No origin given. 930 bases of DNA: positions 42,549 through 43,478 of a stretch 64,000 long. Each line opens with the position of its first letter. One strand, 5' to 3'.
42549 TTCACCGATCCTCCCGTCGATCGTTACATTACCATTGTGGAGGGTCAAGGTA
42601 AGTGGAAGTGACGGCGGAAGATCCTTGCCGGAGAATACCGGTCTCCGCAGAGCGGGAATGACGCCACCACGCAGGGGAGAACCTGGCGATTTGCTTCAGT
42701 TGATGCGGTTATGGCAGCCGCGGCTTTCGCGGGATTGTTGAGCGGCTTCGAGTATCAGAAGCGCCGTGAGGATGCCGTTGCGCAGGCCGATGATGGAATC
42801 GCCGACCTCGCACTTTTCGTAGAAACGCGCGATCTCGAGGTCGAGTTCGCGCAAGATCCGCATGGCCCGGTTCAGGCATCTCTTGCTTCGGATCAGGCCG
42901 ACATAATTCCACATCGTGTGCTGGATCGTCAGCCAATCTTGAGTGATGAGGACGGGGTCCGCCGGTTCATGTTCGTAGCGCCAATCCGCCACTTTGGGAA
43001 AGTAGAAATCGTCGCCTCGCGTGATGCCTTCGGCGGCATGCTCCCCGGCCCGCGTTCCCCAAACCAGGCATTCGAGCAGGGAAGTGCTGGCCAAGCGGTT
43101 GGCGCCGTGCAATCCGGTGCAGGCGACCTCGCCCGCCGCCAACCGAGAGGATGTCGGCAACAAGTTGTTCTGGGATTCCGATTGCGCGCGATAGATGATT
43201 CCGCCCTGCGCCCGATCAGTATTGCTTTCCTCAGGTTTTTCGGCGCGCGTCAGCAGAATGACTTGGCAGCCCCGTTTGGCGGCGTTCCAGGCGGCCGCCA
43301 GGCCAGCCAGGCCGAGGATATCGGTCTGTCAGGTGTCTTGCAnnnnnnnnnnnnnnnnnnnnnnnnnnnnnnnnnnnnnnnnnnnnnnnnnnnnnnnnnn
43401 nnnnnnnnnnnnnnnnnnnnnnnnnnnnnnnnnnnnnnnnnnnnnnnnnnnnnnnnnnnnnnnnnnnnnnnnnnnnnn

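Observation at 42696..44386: De novo NAD biosynthesis cluster nadA-nadC-nadB is decayed by three independent lesions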

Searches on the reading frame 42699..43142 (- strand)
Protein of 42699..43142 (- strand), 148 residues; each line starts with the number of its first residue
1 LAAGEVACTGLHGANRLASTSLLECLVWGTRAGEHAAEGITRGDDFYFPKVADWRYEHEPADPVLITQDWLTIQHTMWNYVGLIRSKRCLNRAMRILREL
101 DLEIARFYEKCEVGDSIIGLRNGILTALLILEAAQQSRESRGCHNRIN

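Call 69: find_homologous_proteins(query=window:42699-43142:-, max_evalue=1e-30)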
Query window:42699-43142:- (148 aa): 449 proteins with E <= 1e-30 among 846 candidates; the best 120 are listed.
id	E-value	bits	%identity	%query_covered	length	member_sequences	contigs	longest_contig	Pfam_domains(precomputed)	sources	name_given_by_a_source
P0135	6.2e-87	307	94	99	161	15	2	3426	PF02910.26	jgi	jgi:L-aspartate oxidase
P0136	3.2e-83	295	89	99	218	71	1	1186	PF00890.31,PF02910.26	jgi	-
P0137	1.1e-79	283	85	99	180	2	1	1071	PF00890.31,PF02910.26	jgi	jgi:L-aspartate oxidase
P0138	2.9e-79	282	85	99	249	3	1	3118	PF00890.31,PF02910.26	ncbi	-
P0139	8.5e-79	281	84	99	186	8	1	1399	PF00890.31,PF02910.26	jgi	jgi:L-aspartate oxidase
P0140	2.3e-78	279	84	99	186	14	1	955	PF00890.31,PF02910.26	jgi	jgi:L-aspartate oxidase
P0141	3.4e-78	279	84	99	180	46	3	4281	PF00890.31,PF02910.26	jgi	jgi:L-aspartate oxidase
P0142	1.6e-77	276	82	99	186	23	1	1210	PF00890.31,PF02910.26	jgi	jgi:L-aspartate oxidase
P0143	8.6e-77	274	84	99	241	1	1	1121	PF00890.31,PF02910.26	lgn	-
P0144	2.3e-76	273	82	99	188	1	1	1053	PF00890.31,PF02910.26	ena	-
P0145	5.0e-74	265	82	99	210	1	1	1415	PF00890.31,PF02910.26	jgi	jgi:L-aspartate oxidase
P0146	1.1e-72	261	78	99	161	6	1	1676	PF02910.26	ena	-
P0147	5.5e-72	258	78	99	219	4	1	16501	PF00890.31,PF02910.26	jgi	-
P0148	3.4e-71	256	75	99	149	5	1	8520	PF02910.26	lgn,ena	-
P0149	6.2e-68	245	76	99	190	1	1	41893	PF00890.31,PF02910.26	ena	-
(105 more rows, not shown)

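Call 71: find_encoding_contigs(protein=P0148, flank=8000, max_places=4)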
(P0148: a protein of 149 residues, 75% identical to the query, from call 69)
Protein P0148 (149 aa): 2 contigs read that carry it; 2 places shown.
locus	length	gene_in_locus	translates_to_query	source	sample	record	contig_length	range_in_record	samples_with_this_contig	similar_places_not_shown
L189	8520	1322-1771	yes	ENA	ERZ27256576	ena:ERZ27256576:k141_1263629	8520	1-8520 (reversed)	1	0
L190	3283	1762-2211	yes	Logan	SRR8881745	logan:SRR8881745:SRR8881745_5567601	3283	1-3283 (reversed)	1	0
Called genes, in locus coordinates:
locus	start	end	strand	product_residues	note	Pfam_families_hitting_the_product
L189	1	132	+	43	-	?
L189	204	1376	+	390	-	PF00890:FAD_binding_2, PF01134:GIDA, PF01266:DAO, PF01946:Thi4 (faint), PF03486:HI0933_like (faint), PF07992:Pyr_redox_2 (weak), PF12831:FAD_oxidored (weak), PF13450:NAD_binding_8 (weak)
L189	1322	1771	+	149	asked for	PF02910:Succ_DH_flav_C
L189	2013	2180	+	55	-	-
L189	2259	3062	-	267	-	PF04542:Sigma70_r2, PF04539:Sigma70_r3, PF04545:Sigma70_r4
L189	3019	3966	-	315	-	PF00140:Sigma70_r1_2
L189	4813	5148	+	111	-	PF00166:Cpn10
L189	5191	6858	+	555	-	PF00118:Cpn60_TCP1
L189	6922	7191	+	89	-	-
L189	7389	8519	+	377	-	?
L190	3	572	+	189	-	?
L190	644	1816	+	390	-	PF00890:FAD_binding_2, PF01134:GIDA, PF01266:DAO, PF01946:Thi4 (faint), PF03486:HI0933_like (faint), PF07992:Pyr_redox_2 (weak), PF12831:FAD_oxidored (weak), PF13450:NAD_binding_8 (weak)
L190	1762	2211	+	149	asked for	PF02910:Succ_DH_flav_C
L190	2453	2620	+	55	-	-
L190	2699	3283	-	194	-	?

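Call 73: find_encoding_contigs(protein=P0135, flank=5000, max_places=4)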
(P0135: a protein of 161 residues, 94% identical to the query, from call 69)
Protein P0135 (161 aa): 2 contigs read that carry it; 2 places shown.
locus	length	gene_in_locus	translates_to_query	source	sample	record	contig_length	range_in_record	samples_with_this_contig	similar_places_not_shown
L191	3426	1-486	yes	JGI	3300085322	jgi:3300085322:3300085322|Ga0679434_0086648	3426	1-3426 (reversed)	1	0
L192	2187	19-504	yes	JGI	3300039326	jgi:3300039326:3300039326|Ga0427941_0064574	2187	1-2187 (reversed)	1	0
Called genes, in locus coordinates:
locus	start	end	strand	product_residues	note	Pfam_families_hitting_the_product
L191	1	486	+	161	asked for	PF02910:Succ_DH_flav_C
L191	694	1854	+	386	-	PF07885:Ion_trans_2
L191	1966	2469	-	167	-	-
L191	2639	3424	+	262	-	?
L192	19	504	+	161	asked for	PF02910:Succ_DH_flav_C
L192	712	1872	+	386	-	PF07885:Ion_trans_2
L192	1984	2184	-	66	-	-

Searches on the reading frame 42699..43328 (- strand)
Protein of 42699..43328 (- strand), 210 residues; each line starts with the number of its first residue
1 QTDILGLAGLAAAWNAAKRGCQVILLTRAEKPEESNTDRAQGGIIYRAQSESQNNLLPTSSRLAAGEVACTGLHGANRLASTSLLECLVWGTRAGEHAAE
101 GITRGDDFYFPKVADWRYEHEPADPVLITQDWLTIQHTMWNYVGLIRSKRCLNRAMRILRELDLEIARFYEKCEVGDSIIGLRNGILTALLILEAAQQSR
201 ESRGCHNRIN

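Call 10: search_protein_families(library=pfam, proteins=[window:42699-43328:-], max_evalue=0.01)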
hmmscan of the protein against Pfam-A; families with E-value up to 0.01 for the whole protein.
window:42699-43328:- (210 aa): 4 families
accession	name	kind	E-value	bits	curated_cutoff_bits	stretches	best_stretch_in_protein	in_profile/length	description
PF00890.30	FAD_binding_2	-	7.9e-10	38.9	20.4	2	6-45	8-46/414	FAD binding domain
PF02910.25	Succ_DH_flav_C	-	4.9e-07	30.2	20.8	1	134-208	3-83/130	Fumarate reductase flavoprotein C-term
PF01266.30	DAO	-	3.7e-05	23.8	27.9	1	6-61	8-58/353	FAD dependent oxidoreductase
PF01134.28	GIDA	-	0.0023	17.5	22.1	1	6-28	8-30/391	Glucose inhibited division protein A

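Call 11: search_protein_families(library=ncbifam, proteins=[window:42699-43328:-], max_evalue=0.01)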
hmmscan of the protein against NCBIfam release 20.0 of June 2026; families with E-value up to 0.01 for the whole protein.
window:42699-43328:- (210 aa): 30 families (the best 25 are shown)
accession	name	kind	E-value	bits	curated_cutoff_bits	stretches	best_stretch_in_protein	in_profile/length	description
NF006567.0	PRK09077.1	equivalog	2.4e-38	131.7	629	1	63-208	370-515/537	L-aspartate oxidase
TIGR00551.1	nadB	equivalog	9e-33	113.7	452.75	2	64-209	351-486/489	L-aspartate oxidase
NF005867.0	PRK07804.1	equivalog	2.2e-31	108.7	639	2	63-208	378-513/548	L-aspartate oxidase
NF005978.0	PRK08071.1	equivalog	3e-27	95.2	621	1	63-209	349-488/514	L-aspartate oxidase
NF005701.0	PRK07512.1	equivalog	1.4e-24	86.4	528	1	63-209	358-481/516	L-aspartate oxidase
TIGR01812.1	sdhA_frdA_Gneg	subfamily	2.1e-23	82.6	567.3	2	63-209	365-526/568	succinate dehydrogenase or fumarate reductase, flavoprotein subunit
TIGR01816.1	sdhA_forward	equivalog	2e-18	65.9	727.35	1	60-208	373-534/584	succinate dehydrogenase flavoprotein subunit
NF005636.0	PRK07395.1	subfamily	2.2e-18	65.8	723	1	63-207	367-530/560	L-aspartate oxidase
NF005037.0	PRK06452.1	equivalog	4.8e-18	65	862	1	63-209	364-524/566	succinate dehydrogenase flavoprotein subunit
NF004900.0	PRK06263.1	equivalog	5.5e-17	61.5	718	1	62-208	365-518/546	fumarate reductase (CoM/CoB) subunit TfrA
NF006254.0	PRK08401.1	equivalog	6.4e-17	61.4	726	1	63-165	327-418/466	L-aspartate oxidase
NF004724.0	PRK06069.1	subfamily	8.8e-17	60.5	826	1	60-209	372-535/577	succinate dehydrogenase/fumarate reductase flavoprotein subunit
NF004613.0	PRK05945.1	equivalog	1.4e-16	60.2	824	1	37-208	347-532/575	succinate dehydrogenase/fumarate reductase flavoprotein subunit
NF005866.0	PRK07803.1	equivalog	9.7e-15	53.7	819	1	59-208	405-565/631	fumarate reductase/succinate dehydrogenase flavoprotein subunit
NF004820.0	PRK06175.1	equivalog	2e-14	53.3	472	1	63-98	348-383/433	L-aspartate oxidase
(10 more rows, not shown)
